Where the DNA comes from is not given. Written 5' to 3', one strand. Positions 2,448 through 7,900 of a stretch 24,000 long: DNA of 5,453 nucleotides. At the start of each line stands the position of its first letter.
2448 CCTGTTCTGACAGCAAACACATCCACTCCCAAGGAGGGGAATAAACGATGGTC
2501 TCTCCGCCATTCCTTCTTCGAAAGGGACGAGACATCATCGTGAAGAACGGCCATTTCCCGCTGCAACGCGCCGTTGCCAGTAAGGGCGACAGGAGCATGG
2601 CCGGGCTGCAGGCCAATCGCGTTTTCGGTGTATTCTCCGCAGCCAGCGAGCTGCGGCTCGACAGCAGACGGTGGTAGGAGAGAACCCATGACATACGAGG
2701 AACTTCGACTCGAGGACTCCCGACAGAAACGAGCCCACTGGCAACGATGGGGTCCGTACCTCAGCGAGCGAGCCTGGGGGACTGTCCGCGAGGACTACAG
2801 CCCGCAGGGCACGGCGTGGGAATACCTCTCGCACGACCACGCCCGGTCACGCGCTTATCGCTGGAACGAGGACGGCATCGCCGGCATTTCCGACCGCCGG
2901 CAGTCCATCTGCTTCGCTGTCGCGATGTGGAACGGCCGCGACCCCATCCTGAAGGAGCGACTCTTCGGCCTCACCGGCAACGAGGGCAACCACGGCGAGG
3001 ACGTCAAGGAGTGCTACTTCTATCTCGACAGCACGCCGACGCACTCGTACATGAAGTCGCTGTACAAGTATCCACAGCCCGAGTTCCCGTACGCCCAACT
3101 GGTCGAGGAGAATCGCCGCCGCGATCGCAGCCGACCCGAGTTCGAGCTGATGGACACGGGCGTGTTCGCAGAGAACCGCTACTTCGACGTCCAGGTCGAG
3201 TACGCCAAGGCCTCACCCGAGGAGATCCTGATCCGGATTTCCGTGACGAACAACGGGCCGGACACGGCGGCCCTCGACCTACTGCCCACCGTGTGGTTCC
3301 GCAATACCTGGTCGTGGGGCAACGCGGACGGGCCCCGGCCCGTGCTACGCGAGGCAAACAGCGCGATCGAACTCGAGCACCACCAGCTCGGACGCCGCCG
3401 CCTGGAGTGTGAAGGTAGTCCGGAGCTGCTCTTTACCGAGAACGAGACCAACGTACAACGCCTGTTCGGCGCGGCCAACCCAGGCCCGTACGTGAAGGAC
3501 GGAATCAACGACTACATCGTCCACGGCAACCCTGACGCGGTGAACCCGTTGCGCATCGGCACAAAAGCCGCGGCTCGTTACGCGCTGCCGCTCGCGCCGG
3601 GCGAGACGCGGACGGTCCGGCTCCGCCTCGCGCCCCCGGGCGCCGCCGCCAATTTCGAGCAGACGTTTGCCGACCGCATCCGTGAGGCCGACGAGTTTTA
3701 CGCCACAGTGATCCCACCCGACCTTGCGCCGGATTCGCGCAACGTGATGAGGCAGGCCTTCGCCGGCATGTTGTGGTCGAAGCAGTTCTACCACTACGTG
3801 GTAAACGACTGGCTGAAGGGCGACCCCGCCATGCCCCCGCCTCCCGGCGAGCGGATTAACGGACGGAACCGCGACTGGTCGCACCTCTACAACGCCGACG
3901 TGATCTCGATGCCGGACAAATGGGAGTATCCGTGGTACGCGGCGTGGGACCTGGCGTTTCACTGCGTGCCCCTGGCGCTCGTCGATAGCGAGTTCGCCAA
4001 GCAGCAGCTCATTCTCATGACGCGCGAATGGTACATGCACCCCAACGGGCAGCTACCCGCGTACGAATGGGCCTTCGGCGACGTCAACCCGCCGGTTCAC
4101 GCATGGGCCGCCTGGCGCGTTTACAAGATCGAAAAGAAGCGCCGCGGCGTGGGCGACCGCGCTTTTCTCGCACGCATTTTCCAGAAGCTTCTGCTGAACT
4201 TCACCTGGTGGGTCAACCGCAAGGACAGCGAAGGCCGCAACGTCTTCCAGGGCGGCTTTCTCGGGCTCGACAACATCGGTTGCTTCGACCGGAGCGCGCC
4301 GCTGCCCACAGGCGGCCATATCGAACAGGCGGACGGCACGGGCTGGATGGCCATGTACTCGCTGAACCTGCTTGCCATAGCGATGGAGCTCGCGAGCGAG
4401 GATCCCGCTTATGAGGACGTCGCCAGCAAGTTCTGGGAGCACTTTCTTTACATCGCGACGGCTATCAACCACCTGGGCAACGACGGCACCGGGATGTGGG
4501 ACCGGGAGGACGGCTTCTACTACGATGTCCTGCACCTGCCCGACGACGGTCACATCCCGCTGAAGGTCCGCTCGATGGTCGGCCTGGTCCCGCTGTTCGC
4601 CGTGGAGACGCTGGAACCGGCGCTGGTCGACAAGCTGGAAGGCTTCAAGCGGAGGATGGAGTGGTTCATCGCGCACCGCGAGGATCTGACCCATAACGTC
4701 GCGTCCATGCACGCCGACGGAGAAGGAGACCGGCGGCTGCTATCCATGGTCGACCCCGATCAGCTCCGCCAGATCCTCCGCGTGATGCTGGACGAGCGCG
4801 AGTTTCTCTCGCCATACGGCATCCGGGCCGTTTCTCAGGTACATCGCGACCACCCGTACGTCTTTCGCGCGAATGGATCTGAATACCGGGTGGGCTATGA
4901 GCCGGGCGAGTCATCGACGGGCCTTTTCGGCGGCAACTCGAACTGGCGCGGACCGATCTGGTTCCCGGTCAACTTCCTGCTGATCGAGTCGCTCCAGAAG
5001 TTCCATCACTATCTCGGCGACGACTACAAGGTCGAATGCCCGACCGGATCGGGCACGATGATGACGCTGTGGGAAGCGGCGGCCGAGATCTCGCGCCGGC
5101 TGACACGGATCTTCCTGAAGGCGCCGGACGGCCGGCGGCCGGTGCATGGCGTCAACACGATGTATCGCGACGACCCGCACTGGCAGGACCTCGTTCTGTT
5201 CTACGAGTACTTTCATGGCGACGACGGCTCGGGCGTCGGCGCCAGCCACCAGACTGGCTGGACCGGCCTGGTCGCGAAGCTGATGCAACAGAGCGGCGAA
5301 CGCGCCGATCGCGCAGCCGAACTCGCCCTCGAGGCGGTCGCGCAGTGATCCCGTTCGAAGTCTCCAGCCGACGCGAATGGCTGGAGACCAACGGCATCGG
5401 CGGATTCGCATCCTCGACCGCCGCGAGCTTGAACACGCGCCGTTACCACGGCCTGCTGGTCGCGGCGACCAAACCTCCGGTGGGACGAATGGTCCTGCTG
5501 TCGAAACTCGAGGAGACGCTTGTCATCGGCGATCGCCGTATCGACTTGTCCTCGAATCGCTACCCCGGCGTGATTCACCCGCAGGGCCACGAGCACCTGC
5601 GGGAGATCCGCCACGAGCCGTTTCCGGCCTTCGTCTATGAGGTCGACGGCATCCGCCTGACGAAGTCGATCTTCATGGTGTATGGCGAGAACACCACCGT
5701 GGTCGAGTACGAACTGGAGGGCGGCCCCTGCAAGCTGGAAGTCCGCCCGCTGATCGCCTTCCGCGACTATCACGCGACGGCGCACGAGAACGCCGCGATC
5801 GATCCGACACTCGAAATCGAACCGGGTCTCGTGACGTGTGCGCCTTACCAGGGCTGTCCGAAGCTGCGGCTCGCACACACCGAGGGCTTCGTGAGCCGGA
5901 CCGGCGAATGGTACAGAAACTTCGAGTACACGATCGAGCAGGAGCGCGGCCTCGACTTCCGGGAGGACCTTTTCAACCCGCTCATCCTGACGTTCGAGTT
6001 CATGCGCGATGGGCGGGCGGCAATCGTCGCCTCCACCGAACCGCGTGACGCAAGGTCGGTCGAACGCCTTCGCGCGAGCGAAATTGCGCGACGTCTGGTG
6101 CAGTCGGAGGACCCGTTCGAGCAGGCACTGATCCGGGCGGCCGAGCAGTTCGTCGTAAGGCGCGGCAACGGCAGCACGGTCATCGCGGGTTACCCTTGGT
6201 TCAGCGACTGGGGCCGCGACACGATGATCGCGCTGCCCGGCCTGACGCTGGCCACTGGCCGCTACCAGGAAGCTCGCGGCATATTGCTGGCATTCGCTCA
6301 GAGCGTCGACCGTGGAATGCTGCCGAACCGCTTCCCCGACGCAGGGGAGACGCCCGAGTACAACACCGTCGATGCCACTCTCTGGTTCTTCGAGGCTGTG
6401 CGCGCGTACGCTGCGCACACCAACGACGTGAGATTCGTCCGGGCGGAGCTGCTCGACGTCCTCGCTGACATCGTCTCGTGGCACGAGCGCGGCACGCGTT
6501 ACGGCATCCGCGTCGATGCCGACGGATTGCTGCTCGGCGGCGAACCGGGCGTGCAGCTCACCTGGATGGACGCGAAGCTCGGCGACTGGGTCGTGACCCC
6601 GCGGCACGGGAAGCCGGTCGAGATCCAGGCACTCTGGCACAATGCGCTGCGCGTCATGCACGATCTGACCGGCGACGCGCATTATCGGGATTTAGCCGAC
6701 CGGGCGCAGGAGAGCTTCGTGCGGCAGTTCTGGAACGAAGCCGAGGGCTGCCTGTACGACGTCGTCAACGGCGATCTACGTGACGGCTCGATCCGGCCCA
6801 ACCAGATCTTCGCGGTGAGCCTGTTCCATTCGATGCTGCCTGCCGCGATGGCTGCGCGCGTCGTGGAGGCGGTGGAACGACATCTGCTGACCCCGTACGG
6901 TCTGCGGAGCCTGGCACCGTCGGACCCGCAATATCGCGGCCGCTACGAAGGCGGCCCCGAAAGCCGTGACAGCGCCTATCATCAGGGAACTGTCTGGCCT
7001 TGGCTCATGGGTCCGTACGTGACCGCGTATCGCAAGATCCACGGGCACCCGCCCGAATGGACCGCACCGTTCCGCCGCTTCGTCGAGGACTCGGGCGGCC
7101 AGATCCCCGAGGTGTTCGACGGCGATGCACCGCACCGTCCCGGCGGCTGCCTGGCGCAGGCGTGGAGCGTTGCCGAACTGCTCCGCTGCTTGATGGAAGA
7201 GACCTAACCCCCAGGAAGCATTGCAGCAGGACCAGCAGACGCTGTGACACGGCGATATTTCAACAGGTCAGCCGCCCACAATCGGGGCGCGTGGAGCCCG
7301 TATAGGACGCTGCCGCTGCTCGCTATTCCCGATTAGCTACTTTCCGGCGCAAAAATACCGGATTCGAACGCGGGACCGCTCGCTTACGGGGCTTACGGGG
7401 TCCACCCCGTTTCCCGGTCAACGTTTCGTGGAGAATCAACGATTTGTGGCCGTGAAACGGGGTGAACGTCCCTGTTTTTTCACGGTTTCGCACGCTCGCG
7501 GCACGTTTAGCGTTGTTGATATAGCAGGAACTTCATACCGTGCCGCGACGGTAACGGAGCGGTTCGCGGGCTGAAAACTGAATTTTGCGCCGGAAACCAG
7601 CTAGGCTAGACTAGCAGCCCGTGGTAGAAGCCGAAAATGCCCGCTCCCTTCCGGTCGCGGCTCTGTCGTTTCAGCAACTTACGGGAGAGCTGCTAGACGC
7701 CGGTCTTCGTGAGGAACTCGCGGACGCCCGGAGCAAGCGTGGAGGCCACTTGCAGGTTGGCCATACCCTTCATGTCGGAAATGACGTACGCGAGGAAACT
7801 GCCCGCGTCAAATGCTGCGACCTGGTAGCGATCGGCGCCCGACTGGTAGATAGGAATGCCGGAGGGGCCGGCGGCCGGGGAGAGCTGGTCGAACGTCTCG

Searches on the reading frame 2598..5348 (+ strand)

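Call 10: search_protein_families(library=pfam, proteins=[window:2598-5348:+], max_evalue=0.01)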
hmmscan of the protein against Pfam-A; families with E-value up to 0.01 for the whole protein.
window:2598-5348:+ (916 aa): 2 families
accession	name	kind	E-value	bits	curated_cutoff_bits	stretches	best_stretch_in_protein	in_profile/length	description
PF22422.2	MGH1-like_GH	-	5.6e-23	82.5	27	2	444-563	1-129/356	Mannosylglycerate hydrolase MGH1-like glycoside hydrolase domain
PF03200.22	Glyco_hydro_63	-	2e-08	33.9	22.4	1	719-808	362-432/492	Glycosyl hydrolase family 63 C-terminal domain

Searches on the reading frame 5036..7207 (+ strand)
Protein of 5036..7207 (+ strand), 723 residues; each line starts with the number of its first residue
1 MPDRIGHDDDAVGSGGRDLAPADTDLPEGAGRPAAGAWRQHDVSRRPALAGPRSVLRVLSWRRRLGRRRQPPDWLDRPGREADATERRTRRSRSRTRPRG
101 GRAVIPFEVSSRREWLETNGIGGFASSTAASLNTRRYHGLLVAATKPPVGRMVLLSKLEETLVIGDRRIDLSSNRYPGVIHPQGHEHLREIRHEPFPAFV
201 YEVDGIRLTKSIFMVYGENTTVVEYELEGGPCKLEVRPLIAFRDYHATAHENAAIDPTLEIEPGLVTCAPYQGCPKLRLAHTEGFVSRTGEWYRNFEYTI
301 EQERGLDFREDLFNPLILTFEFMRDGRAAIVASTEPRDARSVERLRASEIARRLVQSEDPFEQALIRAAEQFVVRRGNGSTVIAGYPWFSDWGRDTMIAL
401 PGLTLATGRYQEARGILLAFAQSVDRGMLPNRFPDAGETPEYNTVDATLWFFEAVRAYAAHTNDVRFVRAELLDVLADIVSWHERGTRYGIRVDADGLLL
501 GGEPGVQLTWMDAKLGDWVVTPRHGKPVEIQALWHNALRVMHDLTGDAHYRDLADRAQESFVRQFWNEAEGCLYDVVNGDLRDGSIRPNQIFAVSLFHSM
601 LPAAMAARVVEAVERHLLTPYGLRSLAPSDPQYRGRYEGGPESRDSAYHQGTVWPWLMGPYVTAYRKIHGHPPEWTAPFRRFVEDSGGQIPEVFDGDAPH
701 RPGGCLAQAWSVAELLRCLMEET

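Call 10: search_protein_families(library=pfam, proteins=[window:5036-7207:+], max_evalue=0.01)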
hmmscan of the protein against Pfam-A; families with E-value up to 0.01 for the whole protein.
window:5036-7207:+ (723 aa): 4 families
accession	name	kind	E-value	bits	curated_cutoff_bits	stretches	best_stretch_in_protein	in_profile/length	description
PF06202.20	GDE_C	-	3.5e-123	411.6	21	1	368-717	2-367/367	Amylo-alpha-1,6-glucosidase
PF12439.13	GDE_N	-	1.2e-75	254.2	27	1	113-321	1-211/219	Glycogen debranching enzyme N terminal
PF22422.2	MGH1-like_GH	-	4e-11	43.5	27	1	535-665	183-308/356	Mannosylglycerate hydrolase MGH1-like glycoside hydrolase domain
PF12899.13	Glyco_hydro_100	-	0.0022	17.2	23.6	0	524-548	180-204/435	Alkaline and neutral invertase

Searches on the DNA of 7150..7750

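Call 69: search_rna_families(source=window, start=7150, end=7750, threshold=evalue, max_evalue=1)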
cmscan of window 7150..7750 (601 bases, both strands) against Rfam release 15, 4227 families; matches with E-value up to 1: 1.
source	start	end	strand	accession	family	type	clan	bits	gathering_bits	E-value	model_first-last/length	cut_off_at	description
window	7397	7469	+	RF03707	mir-1892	Gene; miRNA;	-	23.2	86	0.017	1-80/80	no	mir-1892 microRNA precursor family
